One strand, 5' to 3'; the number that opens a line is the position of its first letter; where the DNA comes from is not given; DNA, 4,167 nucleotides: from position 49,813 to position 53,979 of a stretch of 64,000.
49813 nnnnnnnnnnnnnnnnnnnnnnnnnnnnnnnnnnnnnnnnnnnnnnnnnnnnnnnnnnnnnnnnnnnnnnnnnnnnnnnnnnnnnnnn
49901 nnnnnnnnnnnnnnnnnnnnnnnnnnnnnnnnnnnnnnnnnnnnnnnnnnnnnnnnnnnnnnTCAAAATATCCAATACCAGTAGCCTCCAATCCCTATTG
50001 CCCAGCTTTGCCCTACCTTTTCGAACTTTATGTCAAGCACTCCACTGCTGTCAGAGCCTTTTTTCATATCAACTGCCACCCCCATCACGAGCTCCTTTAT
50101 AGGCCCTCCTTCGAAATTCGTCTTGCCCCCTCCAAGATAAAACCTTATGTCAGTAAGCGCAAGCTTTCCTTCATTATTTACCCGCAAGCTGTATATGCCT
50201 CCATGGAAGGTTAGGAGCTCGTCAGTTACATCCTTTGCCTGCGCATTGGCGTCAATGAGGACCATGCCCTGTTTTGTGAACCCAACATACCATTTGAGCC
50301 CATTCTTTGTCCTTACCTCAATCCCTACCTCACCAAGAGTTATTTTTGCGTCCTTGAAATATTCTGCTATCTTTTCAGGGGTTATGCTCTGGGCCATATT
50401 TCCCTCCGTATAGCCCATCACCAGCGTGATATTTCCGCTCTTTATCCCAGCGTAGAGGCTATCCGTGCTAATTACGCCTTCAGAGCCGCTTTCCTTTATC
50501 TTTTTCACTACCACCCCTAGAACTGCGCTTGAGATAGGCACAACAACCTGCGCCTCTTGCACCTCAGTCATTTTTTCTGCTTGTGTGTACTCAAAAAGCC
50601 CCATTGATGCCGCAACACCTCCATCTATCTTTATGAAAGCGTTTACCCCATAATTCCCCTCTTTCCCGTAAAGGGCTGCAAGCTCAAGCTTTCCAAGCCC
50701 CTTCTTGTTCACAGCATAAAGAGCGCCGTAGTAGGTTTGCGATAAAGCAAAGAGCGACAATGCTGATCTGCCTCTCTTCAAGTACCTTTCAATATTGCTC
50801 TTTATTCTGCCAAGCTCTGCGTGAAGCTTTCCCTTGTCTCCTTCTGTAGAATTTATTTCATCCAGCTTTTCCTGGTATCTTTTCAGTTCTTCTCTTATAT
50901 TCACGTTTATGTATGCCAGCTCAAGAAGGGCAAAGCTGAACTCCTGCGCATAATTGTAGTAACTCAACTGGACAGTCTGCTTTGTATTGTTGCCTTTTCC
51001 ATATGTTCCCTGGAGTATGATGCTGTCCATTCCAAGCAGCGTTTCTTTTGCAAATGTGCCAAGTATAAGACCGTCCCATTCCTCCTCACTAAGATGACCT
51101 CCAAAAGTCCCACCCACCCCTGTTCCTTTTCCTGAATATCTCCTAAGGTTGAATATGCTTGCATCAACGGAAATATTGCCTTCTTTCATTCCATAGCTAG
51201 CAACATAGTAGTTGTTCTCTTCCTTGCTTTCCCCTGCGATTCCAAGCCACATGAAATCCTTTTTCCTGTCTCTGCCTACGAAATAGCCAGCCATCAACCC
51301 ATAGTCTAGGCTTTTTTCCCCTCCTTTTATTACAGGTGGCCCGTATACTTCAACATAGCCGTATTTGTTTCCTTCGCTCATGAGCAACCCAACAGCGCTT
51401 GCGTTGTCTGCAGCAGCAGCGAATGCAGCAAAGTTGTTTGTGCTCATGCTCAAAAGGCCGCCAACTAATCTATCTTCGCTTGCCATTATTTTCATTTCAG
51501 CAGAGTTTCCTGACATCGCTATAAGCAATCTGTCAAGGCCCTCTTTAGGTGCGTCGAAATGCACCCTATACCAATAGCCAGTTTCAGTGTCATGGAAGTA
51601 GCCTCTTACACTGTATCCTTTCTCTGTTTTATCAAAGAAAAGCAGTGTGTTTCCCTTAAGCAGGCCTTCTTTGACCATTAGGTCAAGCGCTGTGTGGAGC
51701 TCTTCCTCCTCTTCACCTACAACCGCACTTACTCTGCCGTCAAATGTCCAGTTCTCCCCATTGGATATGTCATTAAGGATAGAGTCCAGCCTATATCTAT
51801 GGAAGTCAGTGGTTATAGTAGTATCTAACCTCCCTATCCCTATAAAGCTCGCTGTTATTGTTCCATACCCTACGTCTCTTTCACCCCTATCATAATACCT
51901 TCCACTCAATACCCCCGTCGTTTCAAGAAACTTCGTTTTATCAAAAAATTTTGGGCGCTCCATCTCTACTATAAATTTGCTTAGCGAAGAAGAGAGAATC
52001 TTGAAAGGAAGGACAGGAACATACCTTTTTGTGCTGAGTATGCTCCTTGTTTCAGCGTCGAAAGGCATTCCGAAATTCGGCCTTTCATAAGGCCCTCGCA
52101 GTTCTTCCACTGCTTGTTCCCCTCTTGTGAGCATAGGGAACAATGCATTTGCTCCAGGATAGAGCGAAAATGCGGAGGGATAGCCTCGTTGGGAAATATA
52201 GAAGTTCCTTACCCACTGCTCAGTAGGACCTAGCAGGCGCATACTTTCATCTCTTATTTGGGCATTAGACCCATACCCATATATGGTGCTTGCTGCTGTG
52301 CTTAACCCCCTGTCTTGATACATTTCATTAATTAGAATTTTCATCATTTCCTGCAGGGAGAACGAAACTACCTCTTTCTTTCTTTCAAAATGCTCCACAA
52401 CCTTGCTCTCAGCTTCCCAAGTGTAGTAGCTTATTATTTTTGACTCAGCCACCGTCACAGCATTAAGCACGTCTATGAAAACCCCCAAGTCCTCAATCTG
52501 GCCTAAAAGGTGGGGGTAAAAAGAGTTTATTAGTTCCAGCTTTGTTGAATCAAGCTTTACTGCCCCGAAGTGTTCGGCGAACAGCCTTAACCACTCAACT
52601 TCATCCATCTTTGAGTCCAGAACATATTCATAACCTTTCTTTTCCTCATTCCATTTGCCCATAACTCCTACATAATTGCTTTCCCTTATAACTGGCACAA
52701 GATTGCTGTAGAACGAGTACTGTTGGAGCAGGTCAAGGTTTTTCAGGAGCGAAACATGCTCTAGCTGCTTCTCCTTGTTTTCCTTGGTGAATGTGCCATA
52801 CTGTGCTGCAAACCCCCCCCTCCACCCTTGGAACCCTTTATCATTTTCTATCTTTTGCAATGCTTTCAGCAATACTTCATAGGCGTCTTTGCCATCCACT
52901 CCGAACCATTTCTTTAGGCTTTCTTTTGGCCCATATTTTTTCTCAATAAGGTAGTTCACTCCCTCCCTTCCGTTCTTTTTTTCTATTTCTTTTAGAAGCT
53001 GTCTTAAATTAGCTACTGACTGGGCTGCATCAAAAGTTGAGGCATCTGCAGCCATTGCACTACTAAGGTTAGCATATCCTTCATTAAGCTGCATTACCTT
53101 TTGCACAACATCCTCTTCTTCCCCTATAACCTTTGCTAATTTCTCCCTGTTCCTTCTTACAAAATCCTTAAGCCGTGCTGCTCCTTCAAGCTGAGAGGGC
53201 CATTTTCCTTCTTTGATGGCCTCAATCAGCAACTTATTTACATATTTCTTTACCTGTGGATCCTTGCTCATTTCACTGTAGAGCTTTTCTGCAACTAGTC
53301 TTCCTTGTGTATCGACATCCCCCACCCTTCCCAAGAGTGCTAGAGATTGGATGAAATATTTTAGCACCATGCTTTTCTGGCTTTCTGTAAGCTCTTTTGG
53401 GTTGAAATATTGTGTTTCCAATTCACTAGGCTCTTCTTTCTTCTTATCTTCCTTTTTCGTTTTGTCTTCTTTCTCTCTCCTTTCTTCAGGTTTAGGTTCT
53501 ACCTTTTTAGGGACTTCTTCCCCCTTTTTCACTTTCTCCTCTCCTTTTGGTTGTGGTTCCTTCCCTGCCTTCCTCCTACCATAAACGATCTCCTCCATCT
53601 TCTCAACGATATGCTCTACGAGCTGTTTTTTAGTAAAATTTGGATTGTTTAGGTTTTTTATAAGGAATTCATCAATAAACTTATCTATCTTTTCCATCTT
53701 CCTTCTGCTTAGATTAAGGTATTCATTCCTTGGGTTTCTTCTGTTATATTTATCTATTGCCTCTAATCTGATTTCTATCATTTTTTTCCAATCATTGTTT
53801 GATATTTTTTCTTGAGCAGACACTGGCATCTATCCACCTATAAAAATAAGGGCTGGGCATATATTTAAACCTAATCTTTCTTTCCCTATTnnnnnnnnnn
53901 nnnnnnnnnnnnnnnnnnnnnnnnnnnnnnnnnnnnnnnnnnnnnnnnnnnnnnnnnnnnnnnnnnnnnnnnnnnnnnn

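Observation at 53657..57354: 159-bp near-identical direct repeat puts the same N-terminal module on two otherwise unrelated proteins and brackets the thermosome gene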

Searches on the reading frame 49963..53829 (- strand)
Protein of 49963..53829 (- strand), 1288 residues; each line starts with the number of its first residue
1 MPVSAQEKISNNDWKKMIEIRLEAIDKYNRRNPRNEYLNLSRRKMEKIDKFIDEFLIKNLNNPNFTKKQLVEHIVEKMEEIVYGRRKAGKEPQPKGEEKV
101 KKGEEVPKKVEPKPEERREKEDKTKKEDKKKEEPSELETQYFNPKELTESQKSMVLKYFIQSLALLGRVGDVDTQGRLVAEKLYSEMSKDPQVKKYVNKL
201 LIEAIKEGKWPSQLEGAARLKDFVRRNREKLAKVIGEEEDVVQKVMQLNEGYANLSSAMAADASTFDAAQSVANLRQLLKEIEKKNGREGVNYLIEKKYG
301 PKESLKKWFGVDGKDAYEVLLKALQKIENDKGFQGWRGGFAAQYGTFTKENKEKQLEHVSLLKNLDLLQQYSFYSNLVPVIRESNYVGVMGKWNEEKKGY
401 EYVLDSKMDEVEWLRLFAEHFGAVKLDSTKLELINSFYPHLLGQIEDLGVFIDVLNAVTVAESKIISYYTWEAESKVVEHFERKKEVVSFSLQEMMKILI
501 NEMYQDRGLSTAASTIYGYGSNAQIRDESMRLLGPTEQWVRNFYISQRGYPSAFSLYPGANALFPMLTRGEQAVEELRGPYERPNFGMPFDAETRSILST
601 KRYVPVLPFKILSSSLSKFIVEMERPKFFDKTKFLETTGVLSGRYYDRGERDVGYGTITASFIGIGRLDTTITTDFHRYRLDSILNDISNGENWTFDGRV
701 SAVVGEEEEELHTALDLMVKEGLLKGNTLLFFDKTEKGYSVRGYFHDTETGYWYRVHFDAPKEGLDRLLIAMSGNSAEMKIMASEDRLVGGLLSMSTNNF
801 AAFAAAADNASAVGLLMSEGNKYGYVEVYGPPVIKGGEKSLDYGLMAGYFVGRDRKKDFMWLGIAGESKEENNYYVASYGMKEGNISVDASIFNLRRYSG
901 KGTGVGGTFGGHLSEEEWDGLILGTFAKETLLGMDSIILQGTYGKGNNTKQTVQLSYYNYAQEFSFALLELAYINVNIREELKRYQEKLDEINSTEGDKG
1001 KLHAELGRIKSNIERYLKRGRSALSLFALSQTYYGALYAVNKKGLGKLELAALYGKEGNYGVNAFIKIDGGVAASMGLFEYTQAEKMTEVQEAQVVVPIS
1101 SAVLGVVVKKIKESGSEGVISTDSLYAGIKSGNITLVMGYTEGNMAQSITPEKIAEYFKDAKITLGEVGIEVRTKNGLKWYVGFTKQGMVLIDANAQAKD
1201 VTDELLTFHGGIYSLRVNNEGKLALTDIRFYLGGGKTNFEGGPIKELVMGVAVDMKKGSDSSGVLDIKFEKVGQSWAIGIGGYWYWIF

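Call 9: search_protein_families(library=pfam, proteins=[window:49963-53829:-], max_evalue=0.01)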
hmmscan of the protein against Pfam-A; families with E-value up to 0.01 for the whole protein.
window:49963-53829:- (1288 aa): 0 families

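Call 12: find_homologous_proteins(query=window:49963-53829:-, max_evalue=0.001)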
Query window:49963-53829:- (1288 aa): 2 proteins with E <= 0.001 among 8000 candidates.
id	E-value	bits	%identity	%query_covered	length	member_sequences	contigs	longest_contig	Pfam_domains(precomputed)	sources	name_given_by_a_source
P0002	0.0e+0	2882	100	100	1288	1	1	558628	-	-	-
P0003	0.0e+0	1580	57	100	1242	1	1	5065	-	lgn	-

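Call 14: find_encoding_contigs(protein=P0003, flank=10000)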
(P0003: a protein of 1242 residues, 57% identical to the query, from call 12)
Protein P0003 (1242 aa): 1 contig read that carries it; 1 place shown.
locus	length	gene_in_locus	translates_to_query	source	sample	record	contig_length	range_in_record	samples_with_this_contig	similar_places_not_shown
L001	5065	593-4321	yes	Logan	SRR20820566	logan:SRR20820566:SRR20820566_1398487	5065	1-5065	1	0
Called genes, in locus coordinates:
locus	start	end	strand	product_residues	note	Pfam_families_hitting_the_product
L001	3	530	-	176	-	?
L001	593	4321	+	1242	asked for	-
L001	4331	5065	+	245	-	?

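Call 15: find_encoding_contigs(protein=P0002, flank=10000)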
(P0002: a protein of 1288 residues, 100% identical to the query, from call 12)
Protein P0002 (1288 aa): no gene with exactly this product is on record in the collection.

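Call 17: find_related_loci(query=A2, collection=genome_contigs, flank=10000)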
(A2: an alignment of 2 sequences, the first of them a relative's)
Query A2 (1288 aa) in genome_contigs; peptide patterns used: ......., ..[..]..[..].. (x = any residue, [..] = any of these).
260 stretches matched a pattern, but none encodes a relative of the query by tblastn (E <= 1e-3).

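Call 20: search_protein_families(library=ncbifam, proteins=[window:49963-53829:-], max_evalue=0.1)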
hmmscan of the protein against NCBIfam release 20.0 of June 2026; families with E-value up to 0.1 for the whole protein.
window:49963-53829:- (1288 aa): 0 families

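Call 21: search_protein_families(library=phrogs, proteins=[window:49963-53829:-], max_evalue=0.1)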
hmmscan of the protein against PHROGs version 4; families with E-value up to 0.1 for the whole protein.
window:49963-53829:- (1288 aa): 0 families

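Call 22: search_solved_structures(query=window:49963-53829:-, max_evalue=1)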
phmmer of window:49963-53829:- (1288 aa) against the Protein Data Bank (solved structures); distinct sequences matched with E-value up to 1: 0.

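Call 27: find_related_loci(query=A2, collection=metagenome_contigs, flank=10000)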
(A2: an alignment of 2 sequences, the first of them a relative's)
Query A2 (1288 aa) in metagenome_contigs; peptide patterns used: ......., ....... (x = any residue, [..] = any of these).
600 stretches matched a pattern, but none encodes a relative of the query by tblastn (E <= 1e-3).

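Call 40: search_protein_representatives(alignment_id=A3)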
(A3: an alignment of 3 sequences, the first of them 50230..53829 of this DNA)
Query: 3 sequences, 1174 profile positions. Proteins with E-value up to 0.001 (for the whole library): 3; up to 1e-10: 2; up to 1e-30: 2. The best 3 are listed.
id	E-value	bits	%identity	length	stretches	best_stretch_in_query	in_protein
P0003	0.0e+00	2457.4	-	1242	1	1-1174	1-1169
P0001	1.3e-31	125.6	-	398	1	4-122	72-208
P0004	3.8e-07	44.6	-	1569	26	122-147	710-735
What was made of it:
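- Tried and rejected: Exhaustive HMMER profile search with the large protein (aa 1-1200), its orthologue and the p398 module (call 40).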

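Call 66: find_related_loci(query=A2, collection=viral_contigs, flank=5000)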
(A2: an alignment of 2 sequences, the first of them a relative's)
Query A2 (1288 aa) in viral_contigs; peptide patterns used: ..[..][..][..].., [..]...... (x = any residue, [..] = any of these).
600 stretches matched a pattern, but none encodes a relative of the query by tblastn (E <= 1e-3).

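Call 68: predict_structure(alignment_id=A5)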
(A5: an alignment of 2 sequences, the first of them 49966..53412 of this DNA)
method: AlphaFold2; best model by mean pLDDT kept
length: 1149 residues; sequences in the alignment: 2
mean_pLDDT: 33.2   pTM: 0.27
mean pLDDT of the five models: 33.2, 32.7, 31.3, 29.6, 28.7
residues with pLDDT >= 90: 0; 70-90: 97; 50-70: 119; < 50: 933
segments of 3 or more residues with pLDDT < 50: 1-5, 31-36, 76-78, 119-129, 168-172, 191-840, 873-986, 991-1012, 1024-1031, 1043-1052, 1055-1149
pLDDT, mean of each block of 10 residues (from residue 1): 53 77 69 50 76 83 78 54 67 75 76 60 36 64 79 69 53 67 62 33 29 28 23 24 21 23 24 31 27 28 26 25 20 26 26 25 23 19 20 21 20 20 20 20 23 24 20 20 19 19 21 20 19 19 24 22 28 34 31 34 35 29 26 22 21 21 21 21 21 22 23 23 24 24 21 21 19 21 20 21 22 22 29 36 65 64 62 44 28 25 21 19 19 20 20 20 21 24 48 43 31 59 43 56 39 40 22 22 22 21 21 23 26 28 25
secondary structure, 60 per line:
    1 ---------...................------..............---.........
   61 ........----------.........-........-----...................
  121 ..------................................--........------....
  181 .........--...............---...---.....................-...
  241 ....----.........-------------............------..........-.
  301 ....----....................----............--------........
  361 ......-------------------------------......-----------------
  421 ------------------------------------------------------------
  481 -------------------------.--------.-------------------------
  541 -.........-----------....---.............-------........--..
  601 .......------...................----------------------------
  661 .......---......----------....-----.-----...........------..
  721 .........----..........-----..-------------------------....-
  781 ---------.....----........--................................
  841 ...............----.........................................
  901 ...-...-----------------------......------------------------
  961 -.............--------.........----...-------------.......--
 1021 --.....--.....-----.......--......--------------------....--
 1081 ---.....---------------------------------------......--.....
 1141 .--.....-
elements in order (helices of 4 or more, strands of 3 or more residues): H10-28 H35-48 H52-68 H79-87 H89-96 H102-122 H129-160 H163-170 H177-189 H192-206 H216-236 H238-244 H249-257 H271-282 H289-298 H300-304 H309-328 H333-344 H353-366 H398-403 H542-550 E562-565 H569-581 E589-596 E599-607 E614-622 H623-632 H661-667 H671-676 E687-690 E702-712 E719-729 E734-743 H776-779 H790-794 E799-806 E809-817 H818-855 H860-903 H931-936 H962-974 H983-991 E996-998 H1012-1018 E1023-1027 E1030-1034 E1040-1046 E1049-1054 E1075-1078 E1084-1088 E1128-1133 E1136-1141 E1144-1148
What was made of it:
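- Tried and rejected: The model of the large protein's body has mean pLDDT 33 and is unusable, so no fold search was run on it (call 68).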

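Call 77: search_protein_families(library=padloc, proteins=[window:49963-53829:-], max_evalue=0.01)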
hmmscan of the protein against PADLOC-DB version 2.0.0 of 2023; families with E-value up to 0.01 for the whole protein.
window:49963-53829:- (1288 aa): 0 families

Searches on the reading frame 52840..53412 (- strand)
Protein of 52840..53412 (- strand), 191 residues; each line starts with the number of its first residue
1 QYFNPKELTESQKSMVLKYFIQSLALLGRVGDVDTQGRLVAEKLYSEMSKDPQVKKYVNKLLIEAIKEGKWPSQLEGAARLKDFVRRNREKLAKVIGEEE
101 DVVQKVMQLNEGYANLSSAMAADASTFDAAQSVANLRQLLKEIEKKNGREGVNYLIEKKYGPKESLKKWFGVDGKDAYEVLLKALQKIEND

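Call 80: search_protein_families(library=pfam, proteins=[window:52840-53412:-], max_evalue=1)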
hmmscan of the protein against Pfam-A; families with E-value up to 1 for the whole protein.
window:52840-53412:- (191 aa): 2 families
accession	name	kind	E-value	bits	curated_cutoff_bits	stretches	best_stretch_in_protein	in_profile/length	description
PF22313.1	DIP0205-like_N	-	0.043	14.2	27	1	118-145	21-48/57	DIP0205-like, N-terminal domain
PF14565.11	IL22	-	0.11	13.2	30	1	23-66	19-60/139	Interleukin 22 IL-10-related T-cell-derived-inducible factor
